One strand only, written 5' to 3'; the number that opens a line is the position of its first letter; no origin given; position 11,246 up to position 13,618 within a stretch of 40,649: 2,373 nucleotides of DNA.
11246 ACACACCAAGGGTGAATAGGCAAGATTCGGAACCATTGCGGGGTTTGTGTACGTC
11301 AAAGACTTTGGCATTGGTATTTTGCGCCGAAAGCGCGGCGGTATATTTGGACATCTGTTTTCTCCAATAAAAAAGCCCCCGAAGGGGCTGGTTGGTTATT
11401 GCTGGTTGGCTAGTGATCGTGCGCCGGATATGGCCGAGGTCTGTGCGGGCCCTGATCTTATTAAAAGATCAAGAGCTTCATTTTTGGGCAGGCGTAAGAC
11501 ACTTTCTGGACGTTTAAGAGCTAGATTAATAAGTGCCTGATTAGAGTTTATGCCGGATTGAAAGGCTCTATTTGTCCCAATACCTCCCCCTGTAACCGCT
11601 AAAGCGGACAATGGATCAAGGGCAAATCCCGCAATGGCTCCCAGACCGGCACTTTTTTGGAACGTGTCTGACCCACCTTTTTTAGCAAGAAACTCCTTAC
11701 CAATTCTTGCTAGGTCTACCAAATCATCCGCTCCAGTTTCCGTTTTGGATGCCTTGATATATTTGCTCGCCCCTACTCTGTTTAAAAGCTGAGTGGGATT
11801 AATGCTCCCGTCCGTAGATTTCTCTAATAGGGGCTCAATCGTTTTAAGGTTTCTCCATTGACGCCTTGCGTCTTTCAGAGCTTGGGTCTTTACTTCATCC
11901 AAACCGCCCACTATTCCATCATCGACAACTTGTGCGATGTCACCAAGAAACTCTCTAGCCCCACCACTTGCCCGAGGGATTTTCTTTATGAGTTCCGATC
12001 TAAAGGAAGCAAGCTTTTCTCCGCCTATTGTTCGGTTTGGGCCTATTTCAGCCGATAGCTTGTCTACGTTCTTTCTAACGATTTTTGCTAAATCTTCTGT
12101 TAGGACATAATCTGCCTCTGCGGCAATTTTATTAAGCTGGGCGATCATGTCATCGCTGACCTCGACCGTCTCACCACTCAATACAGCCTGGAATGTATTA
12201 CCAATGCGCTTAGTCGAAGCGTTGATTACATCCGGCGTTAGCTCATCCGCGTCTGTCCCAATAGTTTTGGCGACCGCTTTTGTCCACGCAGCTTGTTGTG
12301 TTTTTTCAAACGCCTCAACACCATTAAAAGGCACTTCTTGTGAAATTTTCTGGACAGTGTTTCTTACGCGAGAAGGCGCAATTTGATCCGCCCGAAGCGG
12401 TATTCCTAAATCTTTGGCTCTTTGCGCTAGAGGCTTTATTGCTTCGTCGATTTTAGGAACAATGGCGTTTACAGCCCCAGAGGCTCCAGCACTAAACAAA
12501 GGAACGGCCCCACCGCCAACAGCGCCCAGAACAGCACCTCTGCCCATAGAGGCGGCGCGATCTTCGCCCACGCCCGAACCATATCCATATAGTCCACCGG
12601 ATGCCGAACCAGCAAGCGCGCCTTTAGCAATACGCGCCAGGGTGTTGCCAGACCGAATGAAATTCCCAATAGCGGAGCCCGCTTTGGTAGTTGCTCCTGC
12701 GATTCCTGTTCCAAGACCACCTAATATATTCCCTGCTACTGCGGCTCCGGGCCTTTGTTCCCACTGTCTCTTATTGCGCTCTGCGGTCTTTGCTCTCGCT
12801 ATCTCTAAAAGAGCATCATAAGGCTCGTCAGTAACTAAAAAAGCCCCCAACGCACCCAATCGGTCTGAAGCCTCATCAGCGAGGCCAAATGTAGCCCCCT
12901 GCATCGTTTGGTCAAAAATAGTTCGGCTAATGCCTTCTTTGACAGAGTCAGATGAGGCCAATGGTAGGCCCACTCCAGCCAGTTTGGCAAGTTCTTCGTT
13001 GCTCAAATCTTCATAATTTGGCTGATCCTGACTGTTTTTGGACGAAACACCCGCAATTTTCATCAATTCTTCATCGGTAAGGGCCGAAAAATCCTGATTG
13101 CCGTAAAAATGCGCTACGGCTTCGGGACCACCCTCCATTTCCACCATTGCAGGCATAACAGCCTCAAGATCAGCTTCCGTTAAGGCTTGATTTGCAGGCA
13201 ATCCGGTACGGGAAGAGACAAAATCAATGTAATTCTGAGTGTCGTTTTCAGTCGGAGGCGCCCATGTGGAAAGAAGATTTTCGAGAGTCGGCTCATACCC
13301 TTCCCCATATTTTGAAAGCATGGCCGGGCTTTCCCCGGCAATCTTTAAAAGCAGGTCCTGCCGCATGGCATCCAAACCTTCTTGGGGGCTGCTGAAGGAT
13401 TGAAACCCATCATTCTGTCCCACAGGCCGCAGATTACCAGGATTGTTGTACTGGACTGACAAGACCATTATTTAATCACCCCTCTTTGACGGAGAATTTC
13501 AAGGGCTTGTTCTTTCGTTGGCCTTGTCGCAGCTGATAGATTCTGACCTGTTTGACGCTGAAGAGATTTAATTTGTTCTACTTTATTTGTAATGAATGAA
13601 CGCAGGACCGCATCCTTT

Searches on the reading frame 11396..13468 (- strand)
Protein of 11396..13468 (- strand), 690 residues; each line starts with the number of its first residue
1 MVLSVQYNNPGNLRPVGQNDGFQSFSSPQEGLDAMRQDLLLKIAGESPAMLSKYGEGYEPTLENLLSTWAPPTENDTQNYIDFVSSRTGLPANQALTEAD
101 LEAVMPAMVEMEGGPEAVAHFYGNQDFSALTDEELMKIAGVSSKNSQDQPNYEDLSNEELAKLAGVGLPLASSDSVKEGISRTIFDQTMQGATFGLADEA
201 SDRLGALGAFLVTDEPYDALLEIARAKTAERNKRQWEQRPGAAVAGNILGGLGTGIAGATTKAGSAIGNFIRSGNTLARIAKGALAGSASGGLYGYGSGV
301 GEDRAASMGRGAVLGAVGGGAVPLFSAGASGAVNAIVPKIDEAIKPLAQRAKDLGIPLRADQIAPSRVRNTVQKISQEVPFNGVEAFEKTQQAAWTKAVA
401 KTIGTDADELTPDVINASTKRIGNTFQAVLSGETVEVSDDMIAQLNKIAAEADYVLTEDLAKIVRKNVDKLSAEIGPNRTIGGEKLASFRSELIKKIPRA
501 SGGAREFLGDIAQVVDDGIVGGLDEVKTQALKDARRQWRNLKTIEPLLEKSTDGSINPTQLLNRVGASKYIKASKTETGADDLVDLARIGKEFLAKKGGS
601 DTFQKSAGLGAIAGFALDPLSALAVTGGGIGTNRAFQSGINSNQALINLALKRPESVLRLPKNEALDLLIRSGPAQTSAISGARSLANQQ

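Call 17: search_protein_families(library=phrogs, proteins=[window:11396-13468:-], max_evalue=0.01)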
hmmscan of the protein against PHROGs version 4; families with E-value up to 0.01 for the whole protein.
window:11396-13468:- (690 aa): 6 families
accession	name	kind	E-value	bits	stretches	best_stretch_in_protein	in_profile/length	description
phrog_26400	-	DNA, RNA and nucleotide metabolism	7.9e-40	138.3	1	265-643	164-539/589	DNA ejection protein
phrog_5880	-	unknown function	1.2e-19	71.4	1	185-393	58-264/661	-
phrog_873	-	head and packaging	8.6e-19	68.4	1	8-145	361-494/1277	endolysin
phrog_2276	-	tail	5.8e-14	52.7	1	4-120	492-604/673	tail length tape measure protein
phrog_7182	-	other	2.2e-06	27.1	1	22-118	690-785/1228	tail injection transglycosylase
phrog_37988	-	unknown function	0.00032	20.1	1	189-351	589-746/920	-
